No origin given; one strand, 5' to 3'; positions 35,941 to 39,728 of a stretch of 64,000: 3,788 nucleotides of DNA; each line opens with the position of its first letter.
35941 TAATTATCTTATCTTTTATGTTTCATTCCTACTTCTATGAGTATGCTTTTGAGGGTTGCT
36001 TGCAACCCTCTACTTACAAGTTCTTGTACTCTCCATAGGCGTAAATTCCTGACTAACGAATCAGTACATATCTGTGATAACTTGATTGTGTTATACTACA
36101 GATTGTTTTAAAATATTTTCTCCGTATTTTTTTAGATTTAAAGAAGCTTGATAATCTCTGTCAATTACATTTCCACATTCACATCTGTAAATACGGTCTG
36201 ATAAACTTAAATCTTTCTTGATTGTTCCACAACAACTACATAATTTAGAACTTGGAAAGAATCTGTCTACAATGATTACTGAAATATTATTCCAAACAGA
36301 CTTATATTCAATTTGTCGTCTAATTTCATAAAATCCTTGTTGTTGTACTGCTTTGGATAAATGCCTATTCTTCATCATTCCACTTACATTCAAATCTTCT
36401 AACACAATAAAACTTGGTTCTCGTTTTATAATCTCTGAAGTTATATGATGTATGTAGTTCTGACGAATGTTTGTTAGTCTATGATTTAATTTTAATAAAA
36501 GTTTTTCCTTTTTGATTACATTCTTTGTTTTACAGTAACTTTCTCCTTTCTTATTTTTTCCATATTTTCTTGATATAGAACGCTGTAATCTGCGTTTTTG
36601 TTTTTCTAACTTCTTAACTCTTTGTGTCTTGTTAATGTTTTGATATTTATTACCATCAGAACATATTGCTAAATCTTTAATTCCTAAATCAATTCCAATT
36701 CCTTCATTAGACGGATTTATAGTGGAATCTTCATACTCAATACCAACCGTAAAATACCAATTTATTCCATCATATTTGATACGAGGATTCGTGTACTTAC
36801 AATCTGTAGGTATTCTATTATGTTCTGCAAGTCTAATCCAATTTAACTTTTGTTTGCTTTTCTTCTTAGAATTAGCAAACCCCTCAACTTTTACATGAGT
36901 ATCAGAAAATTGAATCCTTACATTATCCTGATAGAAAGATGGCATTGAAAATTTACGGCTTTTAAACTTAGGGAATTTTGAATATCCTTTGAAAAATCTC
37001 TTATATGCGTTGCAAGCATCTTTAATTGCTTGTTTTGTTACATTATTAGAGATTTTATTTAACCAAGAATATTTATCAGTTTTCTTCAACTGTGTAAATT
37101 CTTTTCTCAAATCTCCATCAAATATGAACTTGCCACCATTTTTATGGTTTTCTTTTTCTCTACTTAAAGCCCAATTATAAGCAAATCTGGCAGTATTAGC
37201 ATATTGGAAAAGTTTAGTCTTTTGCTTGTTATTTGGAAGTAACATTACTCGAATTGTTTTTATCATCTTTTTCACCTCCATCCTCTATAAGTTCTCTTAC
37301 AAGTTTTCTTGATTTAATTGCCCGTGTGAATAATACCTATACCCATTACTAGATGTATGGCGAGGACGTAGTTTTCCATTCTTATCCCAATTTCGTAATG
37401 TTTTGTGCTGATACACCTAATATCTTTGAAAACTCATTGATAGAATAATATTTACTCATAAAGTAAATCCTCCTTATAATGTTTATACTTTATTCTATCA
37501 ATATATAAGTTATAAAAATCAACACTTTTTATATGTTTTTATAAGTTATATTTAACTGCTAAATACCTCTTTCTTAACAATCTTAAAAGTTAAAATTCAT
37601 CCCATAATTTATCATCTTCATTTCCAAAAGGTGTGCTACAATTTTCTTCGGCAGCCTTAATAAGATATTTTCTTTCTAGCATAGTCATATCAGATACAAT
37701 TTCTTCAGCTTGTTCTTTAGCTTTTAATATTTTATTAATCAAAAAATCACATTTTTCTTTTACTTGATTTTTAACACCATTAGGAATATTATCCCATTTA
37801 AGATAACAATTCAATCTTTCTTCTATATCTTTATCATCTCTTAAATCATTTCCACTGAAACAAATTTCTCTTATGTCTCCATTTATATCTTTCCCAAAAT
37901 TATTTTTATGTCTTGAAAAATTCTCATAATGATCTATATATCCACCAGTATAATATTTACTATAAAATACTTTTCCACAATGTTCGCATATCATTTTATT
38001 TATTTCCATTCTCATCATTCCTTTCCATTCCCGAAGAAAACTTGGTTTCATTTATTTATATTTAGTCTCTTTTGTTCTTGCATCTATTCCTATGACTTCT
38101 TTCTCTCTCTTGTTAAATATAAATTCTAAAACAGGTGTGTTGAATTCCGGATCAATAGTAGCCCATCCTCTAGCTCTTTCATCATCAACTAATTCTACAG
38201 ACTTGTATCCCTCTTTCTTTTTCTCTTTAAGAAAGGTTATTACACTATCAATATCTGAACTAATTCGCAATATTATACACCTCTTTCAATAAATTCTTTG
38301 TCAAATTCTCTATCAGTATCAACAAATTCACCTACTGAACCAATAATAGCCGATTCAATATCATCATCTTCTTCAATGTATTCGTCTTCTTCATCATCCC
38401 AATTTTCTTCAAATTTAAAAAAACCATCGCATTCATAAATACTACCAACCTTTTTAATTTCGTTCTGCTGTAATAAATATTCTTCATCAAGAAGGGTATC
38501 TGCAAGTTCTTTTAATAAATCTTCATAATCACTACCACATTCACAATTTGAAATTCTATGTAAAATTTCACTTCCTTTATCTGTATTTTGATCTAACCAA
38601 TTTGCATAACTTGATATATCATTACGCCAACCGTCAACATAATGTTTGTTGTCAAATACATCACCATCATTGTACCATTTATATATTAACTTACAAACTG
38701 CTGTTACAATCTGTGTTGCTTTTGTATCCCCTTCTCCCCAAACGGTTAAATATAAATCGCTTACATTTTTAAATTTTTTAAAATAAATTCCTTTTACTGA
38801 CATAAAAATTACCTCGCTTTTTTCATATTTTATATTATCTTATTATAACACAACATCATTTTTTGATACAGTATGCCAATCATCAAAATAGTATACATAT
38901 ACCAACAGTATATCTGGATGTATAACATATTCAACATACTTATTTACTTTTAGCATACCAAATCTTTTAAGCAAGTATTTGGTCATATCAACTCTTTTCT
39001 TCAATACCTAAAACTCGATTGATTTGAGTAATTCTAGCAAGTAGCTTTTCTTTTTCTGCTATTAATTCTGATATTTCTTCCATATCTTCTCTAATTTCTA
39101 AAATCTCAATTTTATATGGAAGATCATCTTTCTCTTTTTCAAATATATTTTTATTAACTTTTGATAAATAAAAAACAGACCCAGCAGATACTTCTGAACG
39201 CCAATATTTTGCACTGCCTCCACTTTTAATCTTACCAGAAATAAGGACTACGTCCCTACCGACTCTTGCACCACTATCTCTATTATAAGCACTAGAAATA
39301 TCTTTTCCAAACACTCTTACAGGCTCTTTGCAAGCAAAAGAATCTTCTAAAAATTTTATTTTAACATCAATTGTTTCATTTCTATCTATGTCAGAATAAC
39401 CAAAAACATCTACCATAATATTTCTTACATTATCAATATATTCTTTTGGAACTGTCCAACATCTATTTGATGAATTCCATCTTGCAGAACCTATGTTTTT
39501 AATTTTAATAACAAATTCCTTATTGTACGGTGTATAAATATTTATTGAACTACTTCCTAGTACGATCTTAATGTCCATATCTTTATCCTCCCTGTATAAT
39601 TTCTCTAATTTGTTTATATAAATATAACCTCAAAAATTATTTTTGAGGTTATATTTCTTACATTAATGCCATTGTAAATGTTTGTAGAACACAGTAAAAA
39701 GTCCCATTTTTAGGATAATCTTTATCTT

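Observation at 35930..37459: Degenerate IS607-like element: intact TnpB with a putative omega-RNA, but the TnpA serine recombinase reduced to a frameshifted 55-aa MerR-HTH stub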

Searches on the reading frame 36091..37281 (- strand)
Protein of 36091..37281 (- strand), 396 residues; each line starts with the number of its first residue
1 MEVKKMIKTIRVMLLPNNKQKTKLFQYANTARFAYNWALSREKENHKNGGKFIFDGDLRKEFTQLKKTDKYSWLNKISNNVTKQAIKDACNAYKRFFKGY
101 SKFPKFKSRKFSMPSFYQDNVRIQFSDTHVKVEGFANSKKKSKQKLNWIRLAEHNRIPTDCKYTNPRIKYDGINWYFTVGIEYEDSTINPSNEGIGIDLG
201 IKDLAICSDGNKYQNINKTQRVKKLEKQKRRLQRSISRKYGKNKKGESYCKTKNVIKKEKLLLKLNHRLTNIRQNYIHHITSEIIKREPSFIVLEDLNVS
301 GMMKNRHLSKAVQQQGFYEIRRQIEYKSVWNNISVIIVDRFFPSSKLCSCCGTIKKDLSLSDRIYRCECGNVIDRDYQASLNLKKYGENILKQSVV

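Call 6: search_protein_families(library=pfam, proteins=[window:36091-37281:-], max_evalue=0.01)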
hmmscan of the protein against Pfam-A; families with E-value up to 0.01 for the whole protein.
window:36091-37281:- (396 aa): 3 families
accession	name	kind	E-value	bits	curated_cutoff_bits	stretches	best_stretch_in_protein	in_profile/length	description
PF07282.18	Cas12f1-like_TNB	-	1.4e-19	70.4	26.3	1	317-383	1-60/60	Cas12f1-like, TNB domain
PF01385.25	OrfB_IS605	-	1.9e-15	57.5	30.5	1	186-306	10-120/120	Probable transposase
PF12323.14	HTH_OrfB_IS605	-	8.2e-13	48.1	21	1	6-51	1-47/47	Helix-turn-helix domain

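Call 21: find_related_loci(query=window:36091-37281:-, collection=viral_contigs, flank=3000)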
Query window:36091-37281:- (396 aa) in viral_contigs; peptide patterns used: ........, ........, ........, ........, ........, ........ (x = any residue, [..] = any of these).
255 stretches matched a pattern; 252 encode a relative of the query (tblastn E <= 1e-3); the best 80 are kept; 80 distinct loci.
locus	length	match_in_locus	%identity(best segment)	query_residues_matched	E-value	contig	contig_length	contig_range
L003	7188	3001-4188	85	1-396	0e+0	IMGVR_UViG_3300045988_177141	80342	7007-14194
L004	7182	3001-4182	86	3-396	0e+0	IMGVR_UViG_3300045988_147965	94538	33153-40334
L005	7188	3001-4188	84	1-396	0e+0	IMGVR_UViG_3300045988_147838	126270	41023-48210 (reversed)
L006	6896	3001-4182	84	3-396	0e+0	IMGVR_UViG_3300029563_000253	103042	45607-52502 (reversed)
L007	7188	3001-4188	81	2-396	0e+0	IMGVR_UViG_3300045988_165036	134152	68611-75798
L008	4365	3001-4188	84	1-396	0e+0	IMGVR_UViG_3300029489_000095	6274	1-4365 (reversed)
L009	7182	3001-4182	82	1-393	0e+0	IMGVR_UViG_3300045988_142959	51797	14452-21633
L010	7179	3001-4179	82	3-395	0e+0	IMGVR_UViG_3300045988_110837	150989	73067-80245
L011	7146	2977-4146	84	7-396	0e+0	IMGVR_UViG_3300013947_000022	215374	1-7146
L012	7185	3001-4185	78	2-396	0e+0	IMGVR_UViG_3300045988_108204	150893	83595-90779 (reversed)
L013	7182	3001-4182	81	3-396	0e+0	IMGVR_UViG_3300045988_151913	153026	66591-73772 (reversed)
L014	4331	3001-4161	81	2-388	0e+0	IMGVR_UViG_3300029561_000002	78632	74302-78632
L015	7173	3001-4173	86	6-396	0e+0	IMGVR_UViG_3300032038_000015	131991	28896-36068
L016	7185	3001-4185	77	2-396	0e+0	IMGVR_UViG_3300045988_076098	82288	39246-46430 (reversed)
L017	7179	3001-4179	80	3-395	0e+0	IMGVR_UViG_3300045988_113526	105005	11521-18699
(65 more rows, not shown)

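Call 44: search_solved_structures(query=window:36091-37266:-, show_alignments=1)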
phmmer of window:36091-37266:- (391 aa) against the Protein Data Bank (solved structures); distinct sequences matched with E-value up to 0.001: 15.
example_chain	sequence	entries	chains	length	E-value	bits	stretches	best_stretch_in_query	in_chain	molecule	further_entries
8iaz_A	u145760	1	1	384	3.6e-82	279.8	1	2-379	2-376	Transposase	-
9yyg_A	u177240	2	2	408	1.5e-50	175.7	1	5-380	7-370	AI-designed RNA-guided nuclease | AI-generated RNA-guided nuclease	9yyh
8bf8_A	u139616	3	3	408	5e-42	147.7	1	5-380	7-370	RNA-guided DNA endonuclease TnpB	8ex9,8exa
8h1j_A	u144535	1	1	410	5e-42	147.7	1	5-380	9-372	RNA-guided DNA endonuclease TnpB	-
9j09_A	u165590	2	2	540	1.7e-24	90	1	188-386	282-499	Transposase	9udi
9jfo_A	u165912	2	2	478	8.8e-24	87.6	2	254-389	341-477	LaTranC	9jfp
9jfq_A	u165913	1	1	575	1e-23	87.5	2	254-390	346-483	LaTranC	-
8j1j_A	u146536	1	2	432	2.3e-10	43.5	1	169-379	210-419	Transposase IS605 OrfB C-terminal domain-containing protein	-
8j12_A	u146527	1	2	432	3.6e-10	42.8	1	169-379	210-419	Transposase IS605 OrfB C-terminal domain-containing protein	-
8j3r_A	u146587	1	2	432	5.2e-10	42.3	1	169-379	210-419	Transposase IS605 OrfB C-terminal domain-containing protein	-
7wju_A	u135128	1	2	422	3.2e-09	39.7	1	169-379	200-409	OrfB_Zn_ribbon domain-containing protein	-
8dzj_A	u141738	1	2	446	3.4e-09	39.7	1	169-379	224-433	OrfB_Zn_ribbon domain-containing protein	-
9nzp_A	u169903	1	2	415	1.1e-08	38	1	34-381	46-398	IS200/IS605 family element transposase accessory protein TnpB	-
8hr5_A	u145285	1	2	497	2.7e-08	36.7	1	90-387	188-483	Transposase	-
9nzq_A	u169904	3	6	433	9.5e-07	31.6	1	162-379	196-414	Cas12f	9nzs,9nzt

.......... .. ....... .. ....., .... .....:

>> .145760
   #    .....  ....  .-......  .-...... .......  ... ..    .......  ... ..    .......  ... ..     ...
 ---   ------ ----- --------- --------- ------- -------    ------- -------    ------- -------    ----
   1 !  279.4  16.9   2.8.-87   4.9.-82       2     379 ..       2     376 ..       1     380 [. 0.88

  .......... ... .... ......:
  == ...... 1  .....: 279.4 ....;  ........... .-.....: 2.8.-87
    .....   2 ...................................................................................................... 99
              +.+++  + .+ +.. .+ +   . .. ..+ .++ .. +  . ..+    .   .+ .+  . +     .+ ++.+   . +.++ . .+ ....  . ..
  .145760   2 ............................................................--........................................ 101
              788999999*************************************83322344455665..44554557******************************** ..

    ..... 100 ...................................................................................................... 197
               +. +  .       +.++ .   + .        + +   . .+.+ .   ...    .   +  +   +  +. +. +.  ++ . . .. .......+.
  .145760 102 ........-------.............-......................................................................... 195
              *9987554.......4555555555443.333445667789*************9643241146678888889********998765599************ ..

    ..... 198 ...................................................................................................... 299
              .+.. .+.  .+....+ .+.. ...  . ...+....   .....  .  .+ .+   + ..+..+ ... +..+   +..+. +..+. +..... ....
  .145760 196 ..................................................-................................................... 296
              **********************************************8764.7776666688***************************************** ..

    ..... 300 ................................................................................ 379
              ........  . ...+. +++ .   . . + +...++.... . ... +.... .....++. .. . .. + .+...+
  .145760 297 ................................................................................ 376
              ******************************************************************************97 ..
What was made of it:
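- On Domesticated TnpB derivative (TldR-like or other host- or phage-co-opted form): The catalytic residues are intact (call 44).
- Closest known: ISFba1 TnpB. Same: Same fold and domain order, the same catalytic triad and zinc finger, and a RAGATH-18 scaffold (call 44).
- Checked: RuvC D193/E290/D369 and the CxxC..CxC zinc finger align with the solved ISFba1 TnpB 8iaz_A, E=3.6e-82 (call 44).
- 8iaz_A at E=3.6e-82 with D/E/D and the zinc finger conserved (call 44). The catalytic residues are intact, unlike known domesticated nuclease-dead derivatives (call 44).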

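Call 48: find_related_loci(query=window:36091-37266:-, collection=genome_contigs, flank=2500)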
Query window:36091-37266:- (391 aa) in genome_contigs; peptide patterns used: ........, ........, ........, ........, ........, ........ (x = any residue, [..] = any of these).
600 stretches matched a pattern (row limit reached: there are more); 536 encode a relative of the query (tblastn E <= 1e-3); the best 80 are kept; 80 distinct loci.
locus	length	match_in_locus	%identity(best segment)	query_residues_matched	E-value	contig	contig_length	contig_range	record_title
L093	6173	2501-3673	82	1-391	0e+0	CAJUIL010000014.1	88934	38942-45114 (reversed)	MAG TPA_asm: uncultured Eubacterium sp. isolate MGBC139981 genome assembly, contig: MGBC139981.14, whole genome shotgun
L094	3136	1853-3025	83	1-391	0e+0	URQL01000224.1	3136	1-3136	uncultured Erysipelotrichaceae bacterium isolate UMGS1249 genome assembly, contig: NODE_8568_length_3136_cov_2.469328, w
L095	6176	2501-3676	83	1-391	0e+0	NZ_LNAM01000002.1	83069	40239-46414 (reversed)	Acetivibrio ethanolgignens strain ACET-33324 ACET-33324.Scaf10, whole genome shotgun sequence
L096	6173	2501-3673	81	1-391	0e+0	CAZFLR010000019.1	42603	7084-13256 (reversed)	MAG TPA_asm: uncultured Kineothrix sp. isolate SRP350583_co3_239 genome assembly, contig: NODE_814_length_42603_cov_32.5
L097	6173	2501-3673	82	1-391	0e+0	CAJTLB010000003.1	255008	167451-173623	MAG TPA_asm: uncultured Lachnospiraceae bacterium isolate MGBC104699 genome assembly, contig: MGBC104699.3, whole genome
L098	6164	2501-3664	81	1-388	0e+0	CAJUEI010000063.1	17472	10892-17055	MAG TPA_asm: uncultured Lachnospiraceae bacterium isolate MGBC128194 genome assembly, contig: MGBC128194.63, whole genom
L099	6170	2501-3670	79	1-391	0e+0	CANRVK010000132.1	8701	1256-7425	MAG TPA_asm: uncultured Eubacteriaceae bacterium isolate SRR15730550_bin.21_metawrap_v1.3_MAG genome assembly, contig: N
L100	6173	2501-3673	80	1-391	0e+0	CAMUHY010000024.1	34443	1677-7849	MAG TPA_asm: uncultured Eubacterium sp. isolate SRR14038234_bin.83_metawrap_v1.3_MAG genome assembly, contig: NODE.1933_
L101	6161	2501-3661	80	1-387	0e+0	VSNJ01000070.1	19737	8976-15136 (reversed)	MAG: Lachnospiraceae bacterium isolate SC1116_S22_bin.13 SC1116_S22_SC1116_S22_bin.13_contig_70, whole genome shotgun se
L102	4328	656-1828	82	1-390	0e+0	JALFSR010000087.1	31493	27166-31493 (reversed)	MAG: Clostridiales bacterium isolate SUG976 k141_341524, whole genome shotgun sequence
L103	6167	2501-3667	78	4-391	0e+0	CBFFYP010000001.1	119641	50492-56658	MAG: uncultured Lachnospiraceae bacterium isolate ena-SAMPLE-TAB-24-07-2025-15:39:17:973-14924 genome assembly, contig:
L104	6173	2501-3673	79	1-391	0e+0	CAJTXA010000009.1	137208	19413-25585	MAG TPA_asm: uncultured Lachnospiraceae bacterium isolate MGBC114844 genome assembly, contig: MGBC114844.9, whole genome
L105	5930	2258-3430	75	1-391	0e+0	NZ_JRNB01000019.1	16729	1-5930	Peptostreptococcus sp. MV1 contig019, whole genome shotgun sequence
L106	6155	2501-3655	75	1-383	0e+0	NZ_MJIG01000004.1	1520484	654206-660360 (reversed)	Anaerostipes sp. 992a contig000004, whole genome shotgun sequence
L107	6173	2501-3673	74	1-391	0e+0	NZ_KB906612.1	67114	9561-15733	Peptostreptococcus anaerobius VPI 4330 = DSM 2949 F823DRAFT_scaffold00008.8, whole genome shotgun sequence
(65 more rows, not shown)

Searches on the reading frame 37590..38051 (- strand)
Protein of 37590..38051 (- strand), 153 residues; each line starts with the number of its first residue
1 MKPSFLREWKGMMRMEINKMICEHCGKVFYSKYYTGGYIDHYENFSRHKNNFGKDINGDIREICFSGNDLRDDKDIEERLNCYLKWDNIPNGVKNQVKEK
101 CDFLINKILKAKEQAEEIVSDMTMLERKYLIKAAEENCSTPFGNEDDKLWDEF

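Call 27: find_related_loci(query=window:37590-38051:-, collection=viral_contigs, flank=4000)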
Query window:37590-38051:- (153 aa) in viral_contigs; peptide patterns used: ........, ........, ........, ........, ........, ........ (x = any residue, [..] = any of these).
26 stretches matched a pattern; 4 encode a relative of the query (tblastn E <= 1e-3); 4 distinct loci.
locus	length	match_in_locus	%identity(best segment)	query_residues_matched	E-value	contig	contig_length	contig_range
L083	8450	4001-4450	97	4-153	5e-97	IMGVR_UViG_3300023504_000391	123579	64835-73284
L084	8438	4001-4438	84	8-153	2e-83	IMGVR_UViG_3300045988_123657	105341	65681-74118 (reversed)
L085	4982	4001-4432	85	10-153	4e-82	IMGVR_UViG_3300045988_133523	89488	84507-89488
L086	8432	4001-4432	83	5-148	4e-80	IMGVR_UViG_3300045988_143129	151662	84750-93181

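Call 57: search_protein_families(library=phrogs, proteins=[window:37590-38051:-], max_evalue=0.001)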
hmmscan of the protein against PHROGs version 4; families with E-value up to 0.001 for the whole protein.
window:37590-38051:- (153 aa): 0 families

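Call 68: search_protein_families(library=pfam, proteins=[window:37590-38051:-], max_evalue=0.001)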
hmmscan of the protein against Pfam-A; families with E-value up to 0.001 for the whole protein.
window:37590-38051:- (153 aa): 0 families

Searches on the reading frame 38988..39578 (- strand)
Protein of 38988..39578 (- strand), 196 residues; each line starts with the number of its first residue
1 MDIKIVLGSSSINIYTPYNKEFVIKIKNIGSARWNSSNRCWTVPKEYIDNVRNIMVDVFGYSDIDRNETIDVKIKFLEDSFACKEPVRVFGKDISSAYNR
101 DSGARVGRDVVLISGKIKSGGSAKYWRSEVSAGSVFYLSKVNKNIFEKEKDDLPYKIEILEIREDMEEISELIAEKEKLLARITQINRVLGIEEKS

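Call 57: search_protein_families(library=phrogs, proteins=[window:38988-39578:-], max_evalue=0.001)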
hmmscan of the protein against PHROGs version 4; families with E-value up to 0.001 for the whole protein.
window:38988-39578:- (196 aa): 2 families
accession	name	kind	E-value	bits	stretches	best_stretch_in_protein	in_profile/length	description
phrog_18108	-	unknown function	5.3e-20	72.7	1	3-191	99-280/290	-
phrog_24323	-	unknown function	0.00041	21.4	1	11-60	10-58/65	-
